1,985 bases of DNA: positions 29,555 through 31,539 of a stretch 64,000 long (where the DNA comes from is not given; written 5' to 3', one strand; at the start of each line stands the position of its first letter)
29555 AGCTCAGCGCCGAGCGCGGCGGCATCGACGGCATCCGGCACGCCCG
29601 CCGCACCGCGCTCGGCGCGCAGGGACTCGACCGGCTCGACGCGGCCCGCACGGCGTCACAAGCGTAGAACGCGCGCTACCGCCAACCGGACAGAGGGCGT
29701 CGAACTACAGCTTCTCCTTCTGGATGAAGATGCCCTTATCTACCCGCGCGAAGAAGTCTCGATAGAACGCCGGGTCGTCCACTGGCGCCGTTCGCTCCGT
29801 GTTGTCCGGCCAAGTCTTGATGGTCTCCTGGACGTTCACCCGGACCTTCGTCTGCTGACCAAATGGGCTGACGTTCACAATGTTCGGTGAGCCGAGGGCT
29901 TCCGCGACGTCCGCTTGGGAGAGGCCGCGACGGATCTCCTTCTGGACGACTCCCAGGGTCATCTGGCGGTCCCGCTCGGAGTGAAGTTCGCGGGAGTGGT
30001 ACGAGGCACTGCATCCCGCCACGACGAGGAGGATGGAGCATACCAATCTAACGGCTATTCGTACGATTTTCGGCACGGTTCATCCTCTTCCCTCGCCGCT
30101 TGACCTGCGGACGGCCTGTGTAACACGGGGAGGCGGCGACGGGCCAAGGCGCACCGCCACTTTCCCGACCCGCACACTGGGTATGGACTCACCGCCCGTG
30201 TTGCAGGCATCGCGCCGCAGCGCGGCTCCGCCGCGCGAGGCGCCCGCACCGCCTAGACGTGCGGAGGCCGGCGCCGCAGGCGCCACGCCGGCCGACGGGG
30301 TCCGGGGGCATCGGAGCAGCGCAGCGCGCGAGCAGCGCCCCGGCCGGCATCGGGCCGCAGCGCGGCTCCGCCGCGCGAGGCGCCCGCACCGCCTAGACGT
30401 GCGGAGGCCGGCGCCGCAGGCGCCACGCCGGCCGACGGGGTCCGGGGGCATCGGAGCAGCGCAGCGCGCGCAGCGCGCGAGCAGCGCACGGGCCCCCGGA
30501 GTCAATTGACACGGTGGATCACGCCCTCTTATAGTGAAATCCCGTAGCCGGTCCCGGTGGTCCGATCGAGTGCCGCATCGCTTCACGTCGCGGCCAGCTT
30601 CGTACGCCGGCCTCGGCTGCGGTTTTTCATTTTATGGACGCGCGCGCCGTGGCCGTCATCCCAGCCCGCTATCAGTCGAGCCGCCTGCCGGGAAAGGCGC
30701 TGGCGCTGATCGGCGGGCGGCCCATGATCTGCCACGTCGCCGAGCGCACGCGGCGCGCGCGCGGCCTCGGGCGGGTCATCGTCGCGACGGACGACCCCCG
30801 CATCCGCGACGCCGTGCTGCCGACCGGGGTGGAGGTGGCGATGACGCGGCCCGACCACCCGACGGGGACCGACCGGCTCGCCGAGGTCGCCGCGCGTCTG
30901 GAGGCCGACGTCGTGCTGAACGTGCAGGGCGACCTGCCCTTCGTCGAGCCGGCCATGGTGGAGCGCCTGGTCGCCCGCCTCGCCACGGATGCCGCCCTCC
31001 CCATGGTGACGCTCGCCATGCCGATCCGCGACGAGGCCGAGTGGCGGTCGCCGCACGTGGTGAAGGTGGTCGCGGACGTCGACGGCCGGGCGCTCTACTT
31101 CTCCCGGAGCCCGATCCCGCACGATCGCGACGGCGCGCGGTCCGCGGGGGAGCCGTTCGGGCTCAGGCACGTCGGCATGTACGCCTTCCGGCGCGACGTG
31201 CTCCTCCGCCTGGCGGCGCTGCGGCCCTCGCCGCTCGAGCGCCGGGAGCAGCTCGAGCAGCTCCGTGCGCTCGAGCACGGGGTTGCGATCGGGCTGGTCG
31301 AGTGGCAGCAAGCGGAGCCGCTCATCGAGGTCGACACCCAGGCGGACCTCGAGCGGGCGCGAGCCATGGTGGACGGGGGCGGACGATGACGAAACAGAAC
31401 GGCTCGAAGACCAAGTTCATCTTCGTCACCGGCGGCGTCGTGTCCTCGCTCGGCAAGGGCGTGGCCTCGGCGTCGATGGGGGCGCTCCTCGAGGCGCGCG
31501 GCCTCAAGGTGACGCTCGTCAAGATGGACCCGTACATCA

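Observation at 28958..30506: ~1.5 kb transposase-less insertion with 8-bp direct repeats and perfect inverted termini in the GNAT/kdsB divergent intergenic region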

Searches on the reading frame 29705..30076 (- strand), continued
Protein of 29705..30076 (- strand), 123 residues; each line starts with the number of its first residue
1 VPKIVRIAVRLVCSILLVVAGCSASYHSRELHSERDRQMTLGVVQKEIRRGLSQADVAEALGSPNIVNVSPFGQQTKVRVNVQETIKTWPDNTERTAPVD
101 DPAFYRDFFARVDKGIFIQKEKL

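Call 56: search_protein_families(library=ncbifam, proteins=[P0004, P0005], max_evalue=0.1)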
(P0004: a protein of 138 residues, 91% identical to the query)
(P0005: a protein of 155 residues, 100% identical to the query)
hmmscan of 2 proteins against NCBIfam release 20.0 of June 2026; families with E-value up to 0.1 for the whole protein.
P0004 (138 aa): 2 families
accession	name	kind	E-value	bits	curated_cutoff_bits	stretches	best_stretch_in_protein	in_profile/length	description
NF008585.0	PRK11548.1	equivalog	8.1e-05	22.6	93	1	12-79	10-75/113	outer membrane protein assembly factor BamE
NF008423.0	PRK11251.1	equivalog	0.03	14.2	65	1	13-70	12-61/112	osmotically-inducible lipoprotein OsmE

P0005 (155 aa): 0 families

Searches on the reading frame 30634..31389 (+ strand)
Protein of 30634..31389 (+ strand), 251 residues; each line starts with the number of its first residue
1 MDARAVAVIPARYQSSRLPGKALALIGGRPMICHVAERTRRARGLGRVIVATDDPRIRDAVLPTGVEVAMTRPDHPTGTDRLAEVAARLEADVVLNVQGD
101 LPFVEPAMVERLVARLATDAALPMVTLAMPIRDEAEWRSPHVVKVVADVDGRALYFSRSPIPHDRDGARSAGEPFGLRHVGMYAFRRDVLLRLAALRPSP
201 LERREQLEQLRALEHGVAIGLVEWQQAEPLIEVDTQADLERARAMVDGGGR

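Call 13: search_protein_families(library=pfam, proteins=[window:30634-31389:+], max_evalue=0.01)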
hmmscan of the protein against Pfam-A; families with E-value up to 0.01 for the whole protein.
window:30634-31389:+ (251 aa): 2 families
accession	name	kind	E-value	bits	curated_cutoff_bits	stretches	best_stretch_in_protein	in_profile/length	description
PF02348.25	CTP_transf_3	-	1.2e-54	185.9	22.6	1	6-218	1-216/217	Cytidylyltransferase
PF12804.13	NTP_transf_3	-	3.5e-13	50.5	27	1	15-121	9-116/160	MobA-like NTP transferase domain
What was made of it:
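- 30634..31389 (+): kdsB, CMP-KDO synthetase (right conserved flank), followed by pyrG. Pfam CTP_transf_3, E=1.2e-54 (call 13).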

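Call 17: find_related_loci(query=window:30634-31389:+, collection=genome_contigs, flank=5000)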
Query window:30634-31389:+ (251 aa) in genome_contigs; peptide patterns used: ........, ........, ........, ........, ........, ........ (x = any residue, [..] = any of these).
139 stretches matched a pattern; 34 encode a relative of the query (tblastn E <= 1e-3); 34 distinct loci.
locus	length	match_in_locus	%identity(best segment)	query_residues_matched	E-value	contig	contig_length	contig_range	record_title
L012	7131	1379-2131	91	1-251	4e-148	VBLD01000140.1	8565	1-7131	MAG: Deltaproteobacteria bacterium isolate DP_26 14_1009_16_30cm_scaffold_35017, whole genome shotgun sequence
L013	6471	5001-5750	89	1-250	6e-142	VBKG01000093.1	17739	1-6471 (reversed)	MAG: Deltaproteobacteria bacterium isolate DP_3 14_1009_13_30cm_scaffold_4306, whole genome shotgun sequence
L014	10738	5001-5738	78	1-245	2e-118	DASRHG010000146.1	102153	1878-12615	MAG TPA_asm: Candidatus Binatia bacterium isolate SMAG_U10078 k141_2419155, whole genome shotgun sequence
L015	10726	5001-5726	75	1-242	2e-116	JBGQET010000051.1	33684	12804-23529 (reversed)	MAG: Candidatus Binatia bacterium isolate OBJ2_061818_090_70 k141_2184955_length_33684_cov_13.9730, whole genome shotgun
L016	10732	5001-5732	77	6-249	1e-113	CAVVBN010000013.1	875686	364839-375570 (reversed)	MAG: uncultured delta proteobacterium isolate MFD02809.bin.2.268 genome assembly, contig: contig_77105, whole genome sho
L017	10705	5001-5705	77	6-240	4e-107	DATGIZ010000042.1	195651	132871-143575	MAG TPA_asm: Candidatus Binatia bacterium isolate SMAG_U9820 k141_925477, whole genome shotgun sequence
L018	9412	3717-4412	56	3-239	2e-70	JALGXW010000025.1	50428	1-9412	MAG: Candidatus Hebobacterum abditum isolate M3-44_Bin_391 M3-44_Bin_391_scaffold_1499, whole genome shotgun sequence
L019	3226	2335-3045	53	6-248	4e-70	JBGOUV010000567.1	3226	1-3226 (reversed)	MAG: Terriglobia bacterium isolate OBJ_0618_7090110_130 k141_5995579_length_3226_cov_11.1037, whole genome shotgun seque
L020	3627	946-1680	54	6-248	3e-69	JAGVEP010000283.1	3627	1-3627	MAG: Phycisphaerae bacterium isolate DeMMO2_9 c_000000055324, whole genome shotgun sequence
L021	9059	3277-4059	50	6-248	2e-68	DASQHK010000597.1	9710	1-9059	MAG TPA_asm: Bryobacterales bacterium isolate SMAG_U11831 k141_691969, whole genome shotgun sequence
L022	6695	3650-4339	55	5-239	9e-67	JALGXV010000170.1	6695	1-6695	MAG: Candidatus Hebobacteria bacterium isolate M3-38_Bin_440 M3-38_Bin_440_scaffold_78467, whole genome shotgun sequence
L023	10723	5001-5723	53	5-250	2e-66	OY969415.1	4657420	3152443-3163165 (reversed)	MAG: uncultured Armatimonadetes bacterium isolate MFD00905.bin.2.19 genome assembly, chromosome: 1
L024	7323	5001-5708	52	4-246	9e-62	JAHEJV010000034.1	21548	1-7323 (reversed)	MAG: Deltaproteobacteria bacterium isolate Ww563 NODE_5271_length_21548_cov_4.104868, whole genome shotgun sequence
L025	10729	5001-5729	49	3-246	3e-61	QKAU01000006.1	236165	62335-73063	MAG: Kiritimatiellales bacterium isolate SZUA-380 scaffold_124, whole genome shotgun sequence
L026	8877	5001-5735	50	7-248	2e-61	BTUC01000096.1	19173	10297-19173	MAG: Phycisphaerae bacterium AMX-MBFR-13 DNA, sequence096, whole genome shotgun sequence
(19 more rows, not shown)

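Call 55: search_protein_families(library=pfam, proteins=[L012:137-361:-], max_evalue=0.1)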
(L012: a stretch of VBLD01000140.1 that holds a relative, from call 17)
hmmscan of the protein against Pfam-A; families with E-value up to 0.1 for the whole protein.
L012:137-361:- (75 aa): 0 families
